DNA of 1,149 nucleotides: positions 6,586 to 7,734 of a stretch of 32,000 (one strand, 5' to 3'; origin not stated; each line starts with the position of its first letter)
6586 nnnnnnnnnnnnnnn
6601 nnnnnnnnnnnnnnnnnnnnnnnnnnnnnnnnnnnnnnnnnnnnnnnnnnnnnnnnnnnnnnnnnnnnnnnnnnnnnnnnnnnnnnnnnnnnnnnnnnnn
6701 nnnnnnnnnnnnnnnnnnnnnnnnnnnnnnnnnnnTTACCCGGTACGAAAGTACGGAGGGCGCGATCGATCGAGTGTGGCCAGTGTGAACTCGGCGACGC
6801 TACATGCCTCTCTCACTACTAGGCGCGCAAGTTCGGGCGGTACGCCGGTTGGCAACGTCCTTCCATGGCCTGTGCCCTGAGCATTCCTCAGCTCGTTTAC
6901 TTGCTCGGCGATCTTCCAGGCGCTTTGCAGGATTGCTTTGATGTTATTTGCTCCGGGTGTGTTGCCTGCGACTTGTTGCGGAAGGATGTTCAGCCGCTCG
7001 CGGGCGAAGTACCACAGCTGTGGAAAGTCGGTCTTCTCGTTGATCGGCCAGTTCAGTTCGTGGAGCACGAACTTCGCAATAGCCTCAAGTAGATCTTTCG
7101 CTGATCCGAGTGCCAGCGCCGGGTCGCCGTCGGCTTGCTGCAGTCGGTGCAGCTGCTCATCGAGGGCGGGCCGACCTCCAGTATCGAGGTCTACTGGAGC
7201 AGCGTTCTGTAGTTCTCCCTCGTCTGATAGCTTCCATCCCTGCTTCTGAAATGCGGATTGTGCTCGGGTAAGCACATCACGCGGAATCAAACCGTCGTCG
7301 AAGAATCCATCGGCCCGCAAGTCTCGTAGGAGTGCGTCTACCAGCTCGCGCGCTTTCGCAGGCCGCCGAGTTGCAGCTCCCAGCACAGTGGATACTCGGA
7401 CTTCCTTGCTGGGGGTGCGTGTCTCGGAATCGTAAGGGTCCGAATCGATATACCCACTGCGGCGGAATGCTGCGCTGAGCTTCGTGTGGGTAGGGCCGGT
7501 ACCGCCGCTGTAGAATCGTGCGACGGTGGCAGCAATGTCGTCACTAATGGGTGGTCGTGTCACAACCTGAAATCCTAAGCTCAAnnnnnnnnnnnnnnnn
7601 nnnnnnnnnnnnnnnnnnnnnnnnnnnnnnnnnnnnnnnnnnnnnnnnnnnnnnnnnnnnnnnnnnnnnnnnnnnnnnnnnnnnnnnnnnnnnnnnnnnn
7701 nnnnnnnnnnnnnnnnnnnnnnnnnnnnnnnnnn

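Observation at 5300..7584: Operon of two different HEPN-motif proteins (AbiJ/Abi_C-like plus DUF4145-like with a 330-aa helical tail): candidate two-component abortive-infection RNase system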

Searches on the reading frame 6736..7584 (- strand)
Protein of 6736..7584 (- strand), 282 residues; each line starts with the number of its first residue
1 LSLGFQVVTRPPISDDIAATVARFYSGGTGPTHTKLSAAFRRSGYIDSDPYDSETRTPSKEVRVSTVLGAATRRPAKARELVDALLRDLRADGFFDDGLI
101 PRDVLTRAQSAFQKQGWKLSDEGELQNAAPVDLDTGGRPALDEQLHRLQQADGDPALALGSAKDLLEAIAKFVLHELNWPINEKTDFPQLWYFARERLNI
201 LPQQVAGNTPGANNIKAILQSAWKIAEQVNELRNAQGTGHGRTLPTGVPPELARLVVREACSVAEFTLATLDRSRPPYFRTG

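Call 3: search_protein_families(library=pfam, proteins=[window:6736-7584:-], max_evalue=1)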
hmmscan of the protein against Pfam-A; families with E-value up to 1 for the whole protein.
window:6736-7584:- (282 aa): 1 family
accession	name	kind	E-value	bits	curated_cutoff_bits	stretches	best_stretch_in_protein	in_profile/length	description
PF14355.11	Abi_C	-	6.2e-20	71.5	24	1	188-268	1-82/83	Abortive infection C-terminus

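Call 4: search_protein_families(library=padloc, proteins=[window:6736-7584:-], max_evalue=1)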
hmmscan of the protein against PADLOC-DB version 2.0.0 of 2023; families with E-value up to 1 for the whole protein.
window:6736-7584:- (282 aa): 1 family
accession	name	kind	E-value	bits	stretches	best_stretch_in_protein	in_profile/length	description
PDLC02347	AbiJ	-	4.3e-06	24.6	1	159-273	170-279/281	AbiJ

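Call 5: search_protein_families(library=ncbifam, proteins=[window:6736-7584:-], max_evalue=1)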
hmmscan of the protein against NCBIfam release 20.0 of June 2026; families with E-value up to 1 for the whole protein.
window:6736-7584:- (282 aa): 0 families

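Call 9: search_solved_structures(query=window:6736-7584:-, max_evalue=10)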
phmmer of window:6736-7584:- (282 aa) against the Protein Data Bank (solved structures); distinct sequences matched with E-value up to 10: 1.
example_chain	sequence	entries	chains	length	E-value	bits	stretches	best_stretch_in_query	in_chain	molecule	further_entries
1c04_D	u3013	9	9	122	1.6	11.4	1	58-113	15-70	RIBOSOMAL PROTEIN L14 | 50S RIBOSOMAL PROTEIN L14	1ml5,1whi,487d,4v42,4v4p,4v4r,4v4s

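Call 19: find_homologous_proteins(query=window:6736-7584:-, max_evalue=0.001)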
Query window:6736-7584:- (282 aa): 513 proteins with E <= 0.001 among 8000 candidates; the best 120 are listed.
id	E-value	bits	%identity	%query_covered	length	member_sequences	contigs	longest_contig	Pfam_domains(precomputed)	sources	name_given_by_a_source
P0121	1.4e-179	614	100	98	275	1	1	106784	PF14355.13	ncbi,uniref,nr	ncbi:abortive infection family protein [Hoyosella subflava]|uniref:Abortive infection protein-like C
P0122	1.3e-132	459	76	95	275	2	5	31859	PF14355.13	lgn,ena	-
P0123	2.5e-128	445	74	95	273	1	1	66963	PF14355.13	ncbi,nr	ncbi:abortive infection family protein [Rhodococcus sp. GG48]|nr:abortive infection family protein [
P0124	1.8e-126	439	75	95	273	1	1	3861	PF14355.13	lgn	-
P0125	2.0e-126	439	72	95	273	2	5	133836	PF14355.13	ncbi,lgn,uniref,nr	ncbi:abortive infection family protein [Rhodococcus ruber]|uniref:Abortive infection protein-like C-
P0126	2.0e-124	433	74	94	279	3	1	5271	PF14355.13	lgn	-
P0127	3.1e-124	432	72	95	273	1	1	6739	PF14355.13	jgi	jgi:hypothetical protein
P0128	2.2e-123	429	74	95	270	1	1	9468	PF14355.13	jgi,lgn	jgi:hypothetical protein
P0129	8.0e-122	424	72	95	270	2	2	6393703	PF14355.13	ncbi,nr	ncbi:abortive infection family protein [Mycobacterium marinum]|nr:abortive infection family protein 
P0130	8.3e-121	421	70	97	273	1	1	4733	PF14355.13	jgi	jgi:Abortive infection C-terminus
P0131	6.6e-119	415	69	98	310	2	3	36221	PF14355.13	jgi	jgi:hypothetical protein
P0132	1.1e-118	414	70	95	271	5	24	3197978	PF14355.13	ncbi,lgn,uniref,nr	ncbi:Uncharacterised protein [Mycobacteroides abscessus subsp. massiliense]|uniref:abortive infectio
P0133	4.2e-118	412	69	95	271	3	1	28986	PF14355.13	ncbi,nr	ncbi:abortive infection family protein [Mycolicibacterium vaccae]|nr:abortive infection family prote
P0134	3.0e-117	409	70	95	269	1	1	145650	PF14355.13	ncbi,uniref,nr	ncbi:abortive infection family protein [Mycolicibacterium baixiangningiae]|uniref:abortive infection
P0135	2.4e-116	406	70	95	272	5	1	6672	PF14355.13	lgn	-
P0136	1.3e-115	404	70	97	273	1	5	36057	PF14355.13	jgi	jgi:hypothetical protein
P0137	4.4e-115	402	72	91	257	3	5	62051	PF14355.13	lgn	-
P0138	7.1e-106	372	65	94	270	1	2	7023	PF14355.13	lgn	-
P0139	1.4e-105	371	69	87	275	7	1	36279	PF14355.13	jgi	jgi:hypothetical protein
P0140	1.6e-102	361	62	95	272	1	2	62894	PF14355.13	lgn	-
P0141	2.9e-99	350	62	94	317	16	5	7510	PF14355.13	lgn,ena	-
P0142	1.1e-97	345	61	94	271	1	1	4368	PF14355.13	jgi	jgi:hypothetical protein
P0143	1.1e-95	338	60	94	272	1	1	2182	PF14355.13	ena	-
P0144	2.7e-95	337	62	94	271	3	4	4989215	PF14355.13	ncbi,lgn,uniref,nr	ncbi:abortive infection family protein [Mycobacteroides abscessus]|uniref:abortive infection family 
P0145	2.8e-95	337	60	94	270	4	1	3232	PF14355.13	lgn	-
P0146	3.7e-95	337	59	94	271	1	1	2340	PF14355.13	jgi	jgi:hypothetical protein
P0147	2.4e-94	334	60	94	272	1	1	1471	PF14355.13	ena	-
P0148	6.5e-94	333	60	94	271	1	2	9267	PF14355.13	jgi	jgi:hypothetical protein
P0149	1.2e-93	332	59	95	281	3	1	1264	PF14355.13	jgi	jgi:hypothetical protein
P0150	1.2e-93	332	61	94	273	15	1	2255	PF14355.13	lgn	-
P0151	2.7e-93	331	60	94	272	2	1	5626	PF14355.13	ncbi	-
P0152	6.7e-93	329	60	94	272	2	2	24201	PF14355.13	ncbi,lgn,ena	-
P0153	7.7e-93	329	60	94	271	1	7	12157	PF14355.13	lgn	-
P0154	2.8e-92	327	58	95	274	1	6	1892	PF14355.13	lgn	-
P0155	3.9e-92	327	58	94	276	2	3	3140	PF14355.13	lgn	-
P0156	4.2e-92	327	57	94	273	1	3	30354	PF14355.13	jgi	jgi:hypothetical protein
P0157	9.3e-92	325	60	94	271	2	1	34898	PF14355.13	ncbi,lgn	-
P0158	1.2e-91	325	56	94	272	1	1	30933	PF14355.13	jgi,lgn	jgi:hypothetical protein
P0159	2.0e-91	324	58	95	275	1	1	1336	PF14355.13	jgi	jgi:hypothetical protein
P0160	2.0e-91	324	60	93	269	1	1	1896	PF14355.13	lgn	-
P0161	2.2e-91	324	59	94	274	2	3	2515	PF14355.13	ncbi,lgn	-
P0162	3.5e-91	324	59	94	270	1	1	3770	PF14355.13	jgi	jgi:hypothetical protein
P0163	5.5e-91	323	59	94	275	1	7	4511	PF14355.13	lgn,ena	-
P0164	5.6e-91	323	58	95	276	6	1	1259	PF14355.13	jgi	jgi:hypothetical protein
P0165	7.1e-91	323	71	78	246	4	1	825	PF14355.13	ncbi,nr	ncbi:abortive infection family protein, partial [Mycolicibacterium moriokaense]|nr:abortive infectio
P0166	7.8e-91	322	57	94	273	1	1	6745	PF14355.13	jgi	jgi:hypothetical protein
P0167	9.2e-91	322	59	93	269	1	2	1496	PF14355.13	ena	-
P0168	9.3e-91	322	59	94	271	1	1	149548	PF14355.13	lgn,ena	-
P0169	1.8e-90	321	60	94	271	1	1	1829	PF14355.13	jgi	jgi:hypothetical protein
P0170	2.5e-90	321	57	94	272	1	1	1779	PF14355.13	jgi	jgi:hypothetical protein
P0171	3.8e-90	320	59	94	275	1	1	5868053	PF14355.13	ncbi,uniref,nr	ncbi:abortive infection family protein [Gordonia sp. L191]|uniref:abortive infection family protein 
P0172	4.3e-90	320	57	95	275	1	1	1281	PF14355.13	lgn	-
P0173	4.4e-90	320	58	94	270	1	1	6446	PF14355.13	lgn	-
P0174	6.0e-90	320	58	93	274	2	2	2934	PF14355.13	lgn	-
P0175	7.4e-90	319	58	95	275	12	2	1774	PF14355.13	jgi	jgi:hypothetical protein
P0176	9.1e-90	319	57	94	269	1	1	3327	PF14355.13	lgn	-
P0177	1.3e-89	318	58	93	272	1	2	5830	PF14355.13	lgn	-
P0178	1.4e-89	318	60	93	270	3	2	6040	PF14355.13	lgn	-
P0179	1.6e-89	318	58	94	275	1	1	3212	PF14355.13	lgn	-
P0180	1.7e-89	318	57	93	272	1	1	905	PF14355.13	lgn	-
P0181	3.0e-89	317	58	95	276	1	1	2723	PF14355.13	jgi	jgi:abortive infection Abi-like protein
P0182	4.1e-89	317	58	93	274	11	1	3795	PF14355.13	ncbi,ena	-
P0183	4.5e-89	317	57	93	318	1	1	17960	PF14355.13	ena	-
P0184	4.6e-89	317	56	93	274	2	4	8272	PF14355.13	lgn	-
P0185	5.4e-89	316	58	93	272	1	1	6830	PF14355.13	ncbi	ncbi:MAG: abortive infection family protein [Actinomycetota bacterium]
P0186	1.4e-88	315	55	97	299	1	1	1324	PF14355.13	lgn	-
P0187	1.5e-88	315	58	93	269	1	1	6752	PF14355.13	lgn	-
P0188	2.3e-88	314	55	93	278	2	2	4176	PF14355.13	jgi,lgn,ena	jgi:hypothetical protein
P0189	3.0e-88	314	58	94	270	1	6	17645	PF14355.13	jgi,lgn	-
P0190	3.6e-88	314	55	93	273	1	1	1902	PF14355.13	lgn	-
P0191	4.2e-88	314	57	93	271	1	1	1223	PF14355.13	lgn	-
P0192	4.7e-88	313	57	94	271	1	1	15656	PF14355.13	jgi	jgi:hypothetical protein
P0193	5.9e-88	313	57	94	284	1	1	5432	PF14355.13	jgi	jgi:hypothetical protein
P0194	7.6e-88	313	57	93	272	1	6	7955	PF14355.13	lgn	-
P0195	8.1e-88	313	57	94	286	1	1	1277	PF14355.13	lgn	-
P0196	8.6e-88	312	57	93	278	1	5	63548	PF14355.13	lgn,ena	-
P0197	9.0e-88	312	77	69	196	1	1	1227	PF14355.13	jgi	jgi:hypothetical protein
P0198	9.8e-88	312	56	95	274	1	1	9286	PF14355.13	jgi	jgi:Abortive infection C-terminus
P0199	1.2e-87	312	54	94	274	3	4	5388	PF14355.13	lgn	-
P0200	1.2e-87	312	57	94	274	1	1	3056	PF14355.13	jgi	jgi:Abortive infection C-terminus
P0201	1.4e-87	312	57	94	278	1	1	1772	PF14355.13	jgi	jgi:hypothetical protein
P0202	1.7e-87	312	55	95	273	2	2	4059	PF14355.13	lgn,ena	-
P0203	3.1e-87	311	56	95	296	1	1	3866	PF14355.13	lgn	-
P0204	4.2e-87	310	57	93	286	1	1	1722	PF14355.13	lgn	-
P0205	5.1e-87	310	58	94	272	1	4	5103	PF14355.13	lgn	-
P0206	6.2e-87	310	54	95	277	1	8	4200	PF14355.13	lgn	-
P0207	6.2e-87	310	56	95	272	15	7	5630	PF14355.13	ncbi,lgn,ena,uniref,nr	ncbi:abortive infection family protein [Ferrimicrobium sp.]|uniref:abortive infection family protein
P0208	6.3e-87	310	55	93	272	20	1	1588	PF14355.13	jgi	jgi:hypothetical protein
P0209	6.4e-87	310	57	93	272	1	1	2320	PF14355.13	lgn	-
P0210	7.0e-87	309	58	94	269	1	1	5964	PF14355.13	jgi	jgi:hypothetical protein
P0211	7.0e-87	309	56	93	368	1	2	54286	PF14355.13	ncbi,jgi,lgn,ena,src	-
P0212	8.3e-87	309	59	90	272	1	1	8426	PF14355.13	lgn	-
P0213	8.4e-87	309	57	94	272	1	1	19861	PF14355.13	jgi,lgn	jgi:hypothetical protein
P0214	8.7e-87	309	58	94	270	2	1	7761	PF14355.13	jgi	-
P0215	9.6e-87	309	55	94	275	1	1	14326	PF14355.13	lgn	-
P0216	1.0e-86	309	55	95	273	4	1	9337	PF14355.13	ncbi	ncbi:MAG: abortive infection family protein [Ferrimicrobium acidiphilum]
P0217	1.4e-86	309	55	93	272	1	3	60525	PF14355.13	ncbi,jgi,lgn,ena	-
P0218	2.5e-86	308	55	97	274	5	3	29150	PF14355.13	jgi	jgi:hypothetical protein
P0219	3.3e-86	307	55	93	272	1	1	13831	PF14355.13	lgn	-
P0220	3.5e-86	307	55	94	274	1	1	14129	PF14355.13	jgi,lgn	-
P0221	4.2e-86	307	55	94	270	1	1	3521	PF14355.13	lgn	-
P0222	4.3e-86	307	55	95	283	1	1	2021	PF14355.13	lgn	-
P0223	4.8e-86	307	56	95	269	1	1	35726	PF14355.13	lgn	-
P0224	5.1e-86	307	59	93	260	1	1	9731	PF14355.13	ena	-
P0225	5.9e-86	306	58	90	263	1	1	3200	PF14355.13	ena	-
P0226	8.1e-86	306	57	95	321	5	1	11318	PF14355.13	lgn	-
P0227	1.0e-85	306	55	93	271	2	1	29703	PF14355.13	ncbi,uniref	ncbi:abortive infection family protein [Actinoplanes sp. G11-F43]|uniref:abortive infection family p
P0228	1.2e-85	305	55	95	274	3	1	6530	PF14355.13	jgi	jgi:hypothetical protein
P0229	1.6e-85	305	55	94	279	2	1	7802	PF14355.13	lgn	-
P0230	1.8e-85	305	56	95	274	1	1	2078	PF14355.13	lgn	-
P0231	2.4e-85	304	55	93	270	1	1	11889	PF14355.13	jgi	-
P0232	2.5e-85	304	55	94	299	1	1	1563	PF14355.13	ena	-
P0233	3.9e-85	304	55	93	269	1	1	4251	PF14355.13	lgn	-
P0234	5.2e-85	303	57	93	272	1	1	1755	PF14355.13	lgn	-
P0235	5.4e-85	303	56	94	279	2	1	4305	PF14355.13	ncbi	-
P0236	5.7e-85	303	54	93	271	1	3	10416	PF14355.13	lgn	-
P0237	7.8e-85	303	56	93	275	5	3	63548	PF14355.13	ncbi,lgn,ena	-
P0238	1.4e-84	302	58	93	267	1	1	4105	PF14355.13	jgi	jgi:hypothetical protein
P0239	1.4e-84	302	55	94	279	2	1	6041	PF14355.13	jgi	jgi:hypothetical protein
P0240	2.0e-84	301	55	93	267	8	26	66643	PF14355.13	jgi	jgi:hypothetical protein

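Call 48: find_encoding_contigs(protein=P0125, flank=4000, max_places=4)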
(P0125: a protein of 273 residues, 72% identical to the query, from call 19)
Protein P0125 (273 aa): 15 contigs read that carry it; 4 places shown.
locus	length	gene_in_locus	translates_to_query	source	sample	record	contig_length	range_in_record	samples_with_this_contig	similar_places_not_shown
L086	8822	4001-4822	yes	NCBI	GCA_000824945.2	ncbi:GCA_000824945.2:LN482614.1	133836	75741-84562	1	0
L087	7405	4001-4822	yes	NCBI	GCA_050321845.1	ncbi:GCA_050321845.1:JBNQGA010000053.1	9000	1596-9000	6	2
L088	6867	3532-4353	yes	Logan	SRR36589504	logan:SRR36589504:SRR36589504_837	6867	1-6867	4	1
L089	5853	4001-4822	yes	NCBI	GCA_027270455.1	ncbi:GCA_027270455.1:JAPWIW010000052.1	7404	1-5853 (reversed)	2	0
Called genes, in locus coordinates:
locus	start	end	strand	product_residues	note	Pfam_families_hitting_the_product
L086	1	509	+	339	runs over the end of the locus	-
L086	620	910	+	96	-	-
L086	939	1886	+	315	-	PF18864:AbiTii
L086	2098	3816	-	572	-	PF02463:SMC_N (faint), PF13175:AAA_15 (weak), PF11398:DUF2813 (faint), PF13175:AAA_15, PF13304:AAA_21, PF20469:OLD-like_TOPRIM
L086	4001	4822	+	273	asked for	PF14355:Abi_C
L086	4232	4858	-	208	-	-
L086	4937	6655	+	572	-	PF13304:AAA_21, PF13175:AAA_15 (weak)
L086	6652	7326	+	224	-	-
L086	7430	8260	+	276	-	PF01609:DDE_Tnp_1 (weak), PF13359:DDE_Tnp_4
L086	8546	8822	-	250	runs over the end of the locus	-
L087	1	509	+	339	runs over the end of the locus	-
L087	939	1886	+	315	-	PF18864:AbiTii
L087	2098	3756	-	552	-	PF02463:SMC_N (faint), PF11398:DUF2813 (faint), PF13175:AAA_15, PF13304:AAA_21, PF20469:OLD-like_TOPRIM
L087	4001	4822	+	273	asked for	PF14355:Abi_C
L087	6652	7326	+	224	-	-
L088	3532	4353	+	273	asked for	PF14355:Abi_C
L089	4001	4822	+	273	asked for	PF14355:Abi_C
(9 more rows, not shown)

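Call 49: find_encoding_contigs(protein=P0132, flank=4000, max_places=4)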
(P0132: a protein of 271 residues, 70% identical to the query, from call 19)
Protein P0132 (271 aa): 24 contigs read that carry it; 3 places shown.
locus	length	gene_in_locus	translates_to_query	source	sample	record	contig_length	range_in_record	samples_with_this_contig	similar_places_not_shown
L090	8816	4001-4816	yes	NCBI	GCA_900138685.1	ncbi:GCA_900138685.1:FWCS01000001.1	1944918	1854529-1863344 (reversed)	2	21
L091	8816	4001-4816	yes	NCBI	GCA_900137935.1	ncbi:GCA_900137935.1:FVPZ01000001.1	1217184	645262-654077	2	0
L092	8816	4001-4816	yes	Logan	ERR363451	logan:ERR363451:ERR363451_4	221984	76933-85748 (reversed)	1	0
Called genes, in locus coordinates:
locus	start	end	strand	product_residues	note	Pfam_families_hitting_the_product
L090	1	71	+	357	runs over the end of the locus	PF01926:MMR_HSR1, PF02421:FeoB_N, PF06071:YchF-GTPase_C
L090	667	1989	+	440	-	PF13304:AAA_21, PF13175:AAA_15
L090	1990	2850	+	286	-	-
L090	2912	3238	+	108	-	PF00239:Resolvase (weak), PF13936:HTH_38 (faint), PF02796:HTH_7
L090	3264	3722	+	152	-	-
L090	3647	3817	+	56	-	-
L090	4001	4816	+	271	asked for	PF14355:Abi_C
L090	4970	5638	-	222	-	-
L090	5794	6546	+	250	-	-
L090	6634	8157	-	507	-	PF07732:Cu-oxidase_3, PF00394:Cu-oxidase, PF07731:Cu-oxidase_2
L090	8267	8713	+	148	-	PF26327:LpqS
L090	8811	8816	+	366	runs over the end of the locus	PF00291:PALP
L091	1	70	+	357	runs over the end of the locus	PF01926:MMR_HSR1, PF02421:FeoB_N, PF06071:YchF-GTPase_C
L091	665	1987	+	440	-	PF13304:AAA_21, PF13175:AAA_15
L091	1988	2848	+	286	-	-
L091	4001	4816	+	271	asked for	PF14355:Abi_C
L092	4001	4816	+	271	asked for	PF14355:Abi_C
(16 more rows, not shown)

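Call 50: find_encoding_contigs(protein=P0129, flank=4000, max_places=3)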
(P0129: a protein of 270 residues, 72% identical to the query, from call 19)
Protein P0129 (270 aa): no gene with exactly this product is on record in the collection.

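Call 51: find_related_loci(query=A2, collection=viral_contigs, flank=5000)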
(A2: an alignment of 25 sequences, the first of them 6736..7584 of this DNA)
Query A2 (282 aa) in viral_contigs; peptide patterns used: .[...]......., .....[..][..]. (x = any residue, [..] = any of these).
45 stretches matched a pattern; 1 encode a relative of the query (tblastn E <= 1e-3); 1 distinct loci.
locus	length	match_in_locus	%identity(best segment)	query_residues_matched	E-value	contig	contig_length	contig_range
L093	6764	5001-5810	29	8-271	2e-21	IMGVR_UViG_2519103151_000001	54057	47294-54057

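Call 58: find_encoding_contigs(protein=P0123, flank=4000, max_places=2)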
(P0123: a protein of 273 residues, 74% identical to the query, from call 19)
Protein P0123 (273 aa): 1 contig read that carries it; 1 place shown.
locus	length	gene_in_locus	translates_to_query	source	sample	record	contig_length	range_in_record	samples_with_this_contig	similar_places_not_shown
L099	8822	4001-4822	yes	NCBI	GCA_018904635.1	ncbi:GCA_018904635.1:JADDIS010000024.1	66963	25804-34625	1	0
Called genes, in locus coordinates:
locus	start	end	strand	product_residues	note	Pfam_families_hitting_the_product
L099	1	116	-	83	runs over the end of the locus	PF01402:RHH_1 (weak)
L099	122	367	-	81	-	-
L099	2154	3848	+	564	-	-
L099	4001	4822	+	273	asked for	PF14355:Abi_C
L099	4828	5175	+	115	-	-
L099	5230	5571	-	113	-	PF01258:zf-dskA_traR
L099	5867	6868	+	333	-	PF00756:Esterase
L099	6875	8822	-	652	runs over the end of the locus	PF00486:Trans_reg_C, PF03704:BTAD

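Call 60: find_encoding_contigs(protein=P0122, flank=4000, max_places=3)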
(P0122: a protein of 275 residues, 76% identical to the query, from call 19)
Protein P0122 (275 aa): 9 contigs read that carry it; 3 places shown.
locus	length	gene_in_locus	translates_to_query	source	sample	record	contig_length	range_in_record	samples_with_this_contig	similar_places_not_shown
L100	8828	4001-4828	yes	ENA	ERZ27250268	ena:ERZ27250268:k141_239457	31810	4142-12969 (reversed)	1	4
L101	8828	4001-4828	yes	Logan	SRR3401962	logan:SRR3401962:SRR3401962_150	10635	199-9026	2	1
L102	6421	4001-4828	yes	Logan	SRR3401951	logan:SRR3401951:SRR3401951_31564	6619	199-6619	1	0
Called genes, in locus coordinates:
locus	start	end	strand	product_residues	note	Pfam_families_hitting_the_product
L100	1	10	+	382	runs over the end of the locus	-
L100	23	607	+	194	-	-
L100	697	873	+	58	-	-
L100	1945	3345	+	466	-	-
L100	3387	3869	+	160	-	-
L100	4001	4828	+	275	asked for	PF14355:Abi_C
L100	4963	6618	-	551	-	PF00580:UvrD-helicase, PF13245:AAA_19, PF01443:Viral_helicase1 (faint), PF00580:UvrD-helicase, PF13361:UvrD_C, PF13538:UvrD_C_2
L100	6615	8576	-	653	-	PF02463:SMC_N (weak), PF11398:DUF2813 (faint), PF13175:AAA_15, PF13476:AAA_23 (weak), PF13175:AAA_15 (weak), PF13304:AAA_21, PF20469:OLD-like_TOPRIM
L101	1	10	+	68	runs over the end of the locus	?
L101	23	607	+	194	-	-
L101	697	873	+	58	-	-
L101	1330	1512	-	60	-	-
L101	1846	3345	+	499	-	-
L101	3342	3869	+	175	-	-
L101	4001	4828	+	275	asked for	PF14355:Abi_C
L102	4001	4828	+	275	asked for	PF14355:Abi_C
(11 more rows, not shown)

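Call 61: find_encoding_contigs(protein=P0128, flank=4000, max_places=2)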
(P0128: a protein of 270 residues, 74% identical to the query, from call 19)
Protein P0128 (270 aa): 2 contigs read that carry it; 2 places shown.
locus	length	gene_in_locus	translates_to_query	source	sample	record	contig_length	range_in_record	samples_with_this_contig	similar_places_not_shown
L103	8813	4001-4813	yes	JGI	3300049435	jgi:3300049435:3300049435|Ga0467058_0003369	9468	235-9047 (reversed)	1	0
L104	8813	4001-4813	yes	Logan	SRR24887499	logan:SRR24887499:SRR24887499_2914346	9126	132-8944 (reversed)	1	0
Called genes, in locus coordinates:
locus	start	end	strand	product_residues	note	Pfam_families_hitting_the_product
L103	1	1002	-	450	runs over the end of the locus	-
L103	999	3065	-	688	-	PF13588:HSDR_N_2, PF02384:N6_Mtase, PF01170:UPF0020, PF07669:Eco57I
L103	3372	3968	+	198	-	PF00239:Resolvase, PF13551:HTH_29 (faint), PF02796:HTH_7, PF13384:HTH_23 (weak)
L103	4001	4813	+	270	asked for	PF14355:Abi_C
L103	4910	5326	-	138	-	-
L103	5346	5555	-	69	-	-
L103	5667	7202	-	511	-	-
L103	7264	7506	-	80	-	-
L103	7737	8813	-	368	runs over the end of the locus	PF00589:Phage_integrase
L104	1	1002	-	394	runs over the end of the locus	?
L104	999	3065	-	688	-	PF13588:HSDR_N_2, PF02384:N6_Mtase, PF01170:UPF0020, PF07669:Eco57I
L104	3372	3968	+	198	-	PF00239:Resolvase, PF13551:HTH_29 (faint), PF02796:HTH_7, PF13384:HTH_23 (weak)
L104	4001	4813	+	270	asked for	PF14355:Abi_C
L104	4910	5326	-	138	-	-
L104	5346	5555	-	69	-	-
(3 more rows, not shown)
